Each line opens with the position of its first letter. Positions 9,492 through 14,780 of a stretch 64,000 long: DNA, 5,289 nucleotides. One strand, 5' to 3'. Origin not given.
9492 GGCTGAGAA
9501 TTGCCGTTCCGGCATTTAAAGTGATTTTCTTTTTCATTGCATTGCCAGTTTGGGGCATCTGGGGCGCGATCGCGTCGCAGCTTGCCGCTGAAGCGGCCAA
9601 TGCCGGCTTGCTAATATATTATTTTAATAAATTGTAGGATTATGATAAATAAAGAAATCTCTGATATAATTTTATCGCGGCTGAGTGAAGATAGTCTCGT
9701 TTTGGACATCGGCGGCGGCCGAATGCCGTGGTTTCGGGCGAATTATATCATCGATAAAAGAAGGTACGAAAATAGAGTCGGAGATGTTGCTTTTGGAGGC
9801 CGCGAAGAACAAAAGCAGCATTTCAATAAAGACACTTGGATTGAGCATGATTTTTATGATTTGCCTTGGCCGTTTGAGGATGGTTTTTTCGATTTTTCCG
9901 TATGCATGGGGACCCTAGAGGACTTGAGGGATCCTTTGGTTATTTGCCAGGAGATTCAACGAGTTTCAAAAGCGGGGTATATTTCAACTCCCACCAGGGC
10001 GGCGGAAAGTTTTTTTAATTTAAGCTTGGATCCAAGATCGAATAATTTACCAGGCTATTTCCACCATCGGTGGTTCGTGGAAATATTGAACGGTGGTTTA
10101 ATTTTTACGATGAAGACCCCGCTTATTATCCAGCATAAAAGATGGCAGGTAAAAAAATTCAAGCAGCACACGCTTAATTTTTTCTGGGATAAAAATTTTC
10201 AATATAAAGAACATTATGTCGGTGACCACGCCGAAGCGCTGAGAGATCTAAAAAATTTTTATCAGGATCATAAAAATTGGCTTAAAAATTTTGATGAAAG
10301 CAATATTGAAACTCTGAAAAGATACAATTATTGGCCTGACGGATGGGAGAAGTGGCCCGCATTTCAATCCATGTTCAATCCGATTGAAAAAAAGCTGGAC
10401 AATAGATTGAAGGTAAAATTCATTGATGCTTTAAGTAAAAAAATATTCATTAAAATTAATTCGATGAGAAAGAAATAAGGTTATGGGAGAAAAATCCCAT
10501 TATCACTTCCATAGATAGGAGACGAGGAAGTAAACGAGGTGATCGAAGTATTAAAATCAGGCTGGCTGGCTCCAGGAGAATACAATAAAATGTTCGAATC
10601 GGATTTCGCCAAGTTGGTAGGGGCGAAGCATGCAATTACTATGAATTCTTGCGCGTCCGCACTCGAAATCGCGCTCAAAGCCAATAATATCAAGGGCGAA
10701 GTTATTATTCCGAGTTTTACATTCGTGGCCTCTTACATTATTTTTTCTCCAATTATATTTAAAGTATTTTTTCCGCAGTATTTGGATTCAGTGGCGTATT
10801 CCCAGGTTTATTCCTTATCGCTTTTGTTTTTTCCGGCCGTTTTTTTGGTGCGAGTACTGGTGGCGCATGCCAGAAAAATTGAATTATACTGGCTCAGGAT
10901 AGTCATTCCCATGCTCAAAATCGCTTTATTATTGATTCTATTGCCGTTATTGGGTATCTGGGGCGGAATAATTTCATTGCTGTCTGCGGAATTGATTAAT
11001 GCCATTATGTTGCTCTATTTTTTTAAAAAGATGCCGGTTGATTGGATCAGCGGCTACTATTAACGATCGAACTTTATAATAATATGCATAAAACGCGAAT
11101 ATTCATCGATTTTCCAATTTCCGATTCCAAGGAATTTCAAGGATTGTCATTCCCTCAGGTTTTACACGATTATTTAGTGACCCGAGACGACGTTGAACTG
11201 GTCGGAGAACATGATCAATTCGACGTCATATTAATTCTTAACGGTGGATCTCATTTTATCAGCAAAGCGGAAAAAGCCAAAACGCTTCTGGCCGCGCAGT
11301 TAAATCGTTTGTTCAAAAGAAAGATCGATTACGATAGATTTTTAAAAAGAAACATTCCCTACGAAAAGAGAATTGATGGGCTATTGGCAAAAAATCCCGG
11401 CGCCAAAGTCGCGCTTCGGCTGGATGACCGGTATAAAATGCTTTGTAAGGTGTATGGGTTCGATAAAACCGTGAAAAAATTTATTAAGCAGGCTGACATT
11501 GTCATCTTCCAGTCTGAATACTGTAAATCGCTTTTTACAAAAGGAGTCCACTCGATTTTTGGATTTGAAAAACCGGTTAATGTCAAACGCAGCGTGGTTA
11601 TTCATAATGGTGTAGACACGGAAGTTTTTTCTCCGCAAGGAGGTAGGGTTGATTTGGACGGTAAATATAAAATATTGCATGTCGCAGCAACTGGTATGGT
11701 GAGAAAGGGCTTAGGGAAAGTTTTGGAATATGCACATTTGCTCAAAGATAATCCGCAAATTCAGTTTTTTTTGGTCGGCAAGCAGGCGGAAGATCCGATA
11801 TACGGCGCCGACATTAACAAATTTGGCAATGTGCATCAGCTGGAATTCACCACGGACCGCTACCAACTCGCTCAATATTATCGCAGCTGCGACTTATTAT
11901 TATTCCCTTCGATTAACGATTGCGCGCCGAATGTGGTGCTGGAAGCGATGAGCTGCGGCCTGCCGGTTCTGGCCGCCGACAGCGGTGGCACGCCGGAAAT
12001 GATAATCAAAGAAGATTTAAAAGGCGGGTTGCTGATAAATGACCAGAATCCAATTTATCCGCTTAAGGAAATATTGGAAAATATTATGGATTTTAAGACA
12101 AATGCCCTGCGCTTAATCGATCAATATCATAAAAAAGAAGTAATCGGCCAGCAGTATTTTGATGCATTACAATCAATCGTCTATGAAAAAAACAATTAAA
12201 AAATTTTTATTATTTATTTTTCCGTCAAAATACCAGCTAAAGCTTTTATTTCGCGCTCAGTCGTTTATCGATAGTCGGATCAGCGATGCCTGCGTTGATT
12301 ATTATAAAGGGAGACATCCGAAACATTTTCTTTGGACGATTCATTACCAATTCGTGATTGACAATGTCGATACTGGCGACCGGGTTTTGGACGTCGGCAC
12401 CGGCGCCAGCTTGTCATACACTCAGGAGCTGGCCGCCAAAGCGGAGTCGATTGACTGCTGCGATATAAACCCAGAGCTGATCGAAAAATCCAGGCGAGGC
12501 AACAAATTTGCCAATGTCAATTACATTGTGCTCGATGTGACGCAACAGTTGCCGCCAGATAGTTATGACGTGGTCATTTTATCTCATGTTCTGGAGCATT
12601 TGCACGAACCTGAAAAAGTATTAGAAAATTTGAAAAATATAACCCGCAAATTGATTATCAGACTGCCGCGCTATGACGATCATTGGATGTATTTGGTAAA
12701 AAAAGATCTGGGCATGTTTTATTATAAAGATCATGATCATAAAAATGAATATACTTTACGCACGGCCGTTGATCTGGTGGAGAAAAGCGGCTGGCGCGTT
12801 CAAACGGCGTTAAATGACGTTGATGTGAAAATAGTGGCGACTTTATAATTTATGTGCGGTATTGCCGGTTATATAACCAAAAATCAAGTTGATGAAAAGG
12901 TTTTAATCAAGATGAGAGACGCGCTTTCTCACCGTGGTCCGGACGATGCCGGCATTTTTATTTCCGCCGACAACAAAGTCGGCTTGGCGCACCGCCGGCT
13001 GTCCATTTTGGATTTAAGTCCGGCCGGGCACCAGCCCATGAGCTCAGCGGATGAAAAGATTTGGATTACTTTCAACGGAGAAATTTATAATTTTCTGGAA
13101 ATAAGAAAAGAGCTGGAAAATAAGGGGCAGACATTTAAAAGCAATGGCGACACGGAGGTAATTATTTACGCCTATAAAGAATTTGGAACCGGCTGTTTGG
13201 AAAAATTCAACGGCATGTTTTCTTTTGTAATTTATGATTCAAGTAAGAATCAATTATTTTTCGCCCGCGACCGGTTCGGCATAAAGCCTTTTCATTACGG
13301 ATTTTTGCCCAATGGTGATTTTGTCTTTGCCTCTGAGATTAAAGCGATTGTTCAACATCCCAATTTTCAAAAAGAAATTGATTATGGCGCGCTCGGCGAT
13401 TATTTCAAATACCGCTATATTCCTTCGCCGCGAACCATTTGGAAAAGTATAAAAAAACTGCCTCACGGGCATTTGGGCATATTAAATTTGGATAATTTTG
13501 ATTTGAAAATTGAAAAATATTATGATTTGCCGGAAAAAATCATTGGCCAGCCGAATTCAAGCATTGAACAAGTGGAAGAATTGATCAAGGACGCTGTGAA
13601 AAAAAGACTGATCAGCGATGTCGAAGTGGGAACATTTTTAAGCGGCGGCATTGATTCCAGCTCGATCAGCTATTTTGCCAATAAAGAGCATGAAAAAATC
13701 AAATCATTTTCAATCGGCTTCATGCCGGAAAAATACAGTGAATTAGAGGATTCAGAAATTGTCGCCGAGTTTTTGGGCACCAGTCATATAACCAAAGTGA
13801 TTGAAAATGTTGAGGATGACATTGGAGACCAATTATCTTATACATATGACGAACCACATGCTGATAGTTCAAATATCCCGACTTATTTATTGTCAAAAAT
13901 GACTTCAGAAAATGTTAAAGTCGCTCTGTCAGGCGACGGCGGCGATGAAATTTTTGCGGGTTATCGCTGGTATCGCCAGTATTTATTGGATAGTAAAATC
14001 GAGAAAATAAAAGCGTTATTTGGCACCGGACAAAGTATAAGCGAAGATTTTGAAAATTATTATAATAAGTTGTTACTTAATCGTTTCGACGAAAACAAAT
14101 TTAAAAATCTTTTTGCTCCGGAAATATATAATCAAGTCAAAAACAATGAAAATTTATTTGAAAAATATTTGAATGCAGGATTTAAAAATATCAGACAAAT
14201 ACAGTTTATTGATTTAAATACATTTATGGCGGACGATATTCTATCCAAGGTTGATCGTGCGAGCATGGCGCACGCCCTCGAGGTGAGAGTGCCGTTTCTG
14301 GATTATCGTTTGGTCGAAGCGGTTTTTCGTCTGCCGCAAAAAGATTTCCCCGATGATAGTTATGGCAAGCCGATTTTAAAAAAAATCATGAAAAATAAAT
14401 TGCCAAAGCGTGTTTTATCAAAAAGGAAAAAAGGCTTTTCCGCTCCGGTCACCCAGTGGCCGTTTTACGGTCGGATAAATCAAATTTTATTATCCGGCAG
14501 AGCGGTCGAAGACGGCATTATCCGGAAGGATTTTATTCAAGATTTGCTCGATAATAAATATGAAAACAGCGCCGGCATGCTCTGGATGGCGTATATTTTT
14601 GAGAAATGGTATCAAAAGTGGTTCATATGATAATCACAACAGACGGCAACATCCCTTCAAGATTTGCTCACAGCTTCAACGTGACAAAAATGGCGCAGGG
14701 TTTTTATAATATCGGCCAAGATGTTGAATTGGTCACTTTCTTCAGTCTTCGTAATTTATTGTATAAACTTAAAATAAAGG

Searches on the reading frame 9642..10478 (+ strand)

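Call 9: search_protein_families(library=pfam, proteins=[window:9642-10478:+], max_evalue=0.001)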
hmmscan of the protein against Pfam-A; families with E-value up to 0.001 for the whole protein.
window:9642-10478:+ (278 aa): 2 families
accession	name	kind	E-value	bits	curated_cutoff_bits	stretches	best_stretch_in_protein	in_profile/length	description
PF08241.18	Methyltransf_11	-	1.5e-06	29.2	21.2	1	54-112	31-90/95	Methyltransferase domain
PF13489.12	Methyltransf_23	-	0.00037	20.7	27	1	14-118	20-120/164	Methyltransferase domain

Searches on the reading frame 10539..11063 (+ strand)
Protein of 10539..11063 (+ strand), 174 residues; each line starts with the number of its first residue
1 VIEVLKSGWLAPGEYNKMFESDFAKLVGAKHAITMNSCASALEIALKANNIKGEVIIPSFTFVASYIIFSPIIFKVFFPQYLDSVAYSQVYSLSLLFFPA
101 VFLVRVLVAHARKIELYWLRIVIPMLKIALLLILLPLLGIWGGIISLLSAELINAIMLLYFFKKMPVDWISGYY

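Call 9: search_protein_families(library=pfam, proteins=[window:10539-11063:+], max_evalue=0.001)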
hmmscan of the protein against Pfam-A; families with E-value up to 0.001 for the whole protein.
window:10539-11063:+ (174 aa): 1 family
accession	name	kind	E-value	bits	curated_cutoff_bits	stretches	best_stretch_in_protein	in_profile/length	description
PF01041.23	DegT_DnrJ_EryC1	-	7.7e-20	71.8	19.8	1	3-66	13-78/360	DegT/DnrJ/EryC1/StrS aminotransferase family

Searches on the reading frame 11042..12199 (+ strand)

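Call 9: search_protein_families(library=pfam, proteins=[window:11042-12199:+], max_evalue=0.001)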
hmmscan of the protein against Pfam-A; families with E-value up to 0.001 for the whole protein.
window:11042-12199:+ (385 aa): 3 families
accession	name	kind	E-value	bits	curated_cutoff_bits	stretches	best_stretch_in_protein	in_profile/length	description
PF00534.26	Glycos_transf_1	-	1.4e-21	77.2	26.4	1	208-337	15-145/172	Glycosyl transferases group 1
PF13692.12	Glyco_trans_1_4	-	9.2e-21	75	27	1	210-337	3-129/142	Glycosyl transferases group 1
PF20706.3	GT4-conflict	-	5.2e-07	29.4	26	1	263-327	262-325/385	Family 4 Glycosyltransferase in conflict systems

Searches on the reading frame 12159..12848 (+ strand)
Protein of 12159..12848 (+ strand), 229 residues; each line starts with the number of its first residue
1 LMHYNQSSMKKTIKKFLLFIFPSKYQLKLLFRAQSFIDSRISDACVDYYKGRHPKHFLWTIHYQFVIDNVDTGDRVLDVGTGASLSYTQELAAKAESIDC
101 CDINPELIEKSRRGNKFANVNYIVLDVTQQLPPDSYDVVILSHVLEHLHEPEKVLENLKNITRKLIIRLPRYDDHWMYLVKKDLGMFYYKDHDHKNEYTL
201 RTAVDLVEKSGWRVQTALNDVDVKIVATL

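Call 19: search_protein_families(library=pfam, proteins=[window:12159-12848:+], max_evalue=0.001)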
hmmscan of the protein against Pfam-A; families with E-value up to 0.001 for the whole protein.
window:12159-12848:+ (229 aa): 8 families
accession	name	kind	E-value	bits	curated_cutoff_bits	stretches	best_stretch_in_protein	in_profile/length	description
PF08241.18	Methyltransf_11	-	2.6e-13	50.8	21.2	1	77-163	1-88/95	Methyltransferase domain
PF13489.12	Methyltransf_23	-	8.4e-13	48.8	27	1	71-215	21-162/164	Methyltransferase domain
PF08242.18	Methyltransf_12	-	2.4e-12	47.8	30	1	77-161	1-91/98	Methyltransferase domain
PF13847.12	Methyltransf_31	-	8.2e-11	42.2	27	1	72-164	3-103/145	Methyltransferase domain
PF13649.12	Methyltransf_25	-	9.8e-11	42.6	27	1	76-163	1-94/97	Methyltransferase domain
PF07021.18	MetW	-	2.8e-09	37.3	21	1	63-177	4-116/193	Methionine biosynthesis protein MetW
PF05401.17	NodS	-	4.4e-09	36.9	24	1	74-164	45-135/201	Nodulation protein S (NodS)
PF05175.20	MTS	-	0.0003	20.9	23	1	71-141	28-104/170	Methyltransferase small domain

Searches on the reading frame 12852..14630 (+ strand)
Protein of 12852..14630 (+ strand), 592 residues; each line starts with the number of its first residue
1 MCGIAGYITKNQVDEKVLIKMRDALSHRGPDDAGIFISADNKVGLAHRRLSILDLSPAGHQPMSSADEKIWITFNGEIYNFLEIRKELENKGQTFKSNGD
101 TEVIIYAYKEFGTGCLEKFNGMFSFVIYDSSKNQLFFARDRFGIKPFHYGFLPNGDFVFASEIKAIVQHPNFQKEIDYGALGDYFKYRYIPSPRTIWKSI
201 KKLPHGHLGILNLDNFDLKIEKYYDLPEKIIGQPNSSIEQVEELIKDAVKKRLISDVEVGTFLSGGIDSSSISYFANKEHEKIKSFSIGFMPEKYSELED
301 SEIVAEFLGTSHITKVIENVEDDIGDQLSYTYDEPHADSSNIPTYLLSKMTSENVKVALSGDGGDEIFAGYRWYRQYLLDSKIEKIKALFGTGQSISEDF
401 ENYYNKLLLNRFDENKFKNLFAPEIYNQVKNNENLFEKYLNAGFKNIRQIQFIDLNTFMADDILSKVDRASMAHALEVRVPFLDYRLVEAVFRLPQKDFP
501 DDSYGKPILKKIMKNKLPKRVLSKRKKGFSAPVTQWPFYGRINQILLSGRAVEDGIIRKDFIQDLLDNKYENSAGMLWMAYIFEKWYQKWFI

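Call 19: search_protein_families(library=pfam, proteins=[window:12852-14630:+], max_evalue=0.001)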
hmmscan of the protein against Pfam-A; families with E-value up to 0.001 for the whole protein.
window:12852-14630:+ (592 aa): 5 families
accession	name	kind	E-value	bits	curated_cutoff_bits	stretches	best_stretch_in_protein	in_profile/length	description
PF00733.27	Asn_synthase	-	1.9e-86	291.3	21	1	240-588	1-354/354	Asparagine synthase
PF13537.11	GATase_7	-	1.1e-45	155.1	25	1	47-167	1-122/123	Glutamine amidotransferase domain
PF13522.11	GATase_6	-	1.3e-43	148.6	27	1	30-162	1-130/130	Glutamine amidotransferase domain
PF12481.13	DUF3700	-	7.3e-09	35.9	27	1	63-166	70-176/228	Aluminium induced protein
PF02540.23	NAD_synthase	-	5.7e-05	22.8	21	1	238-319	2-83/242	NAD synthase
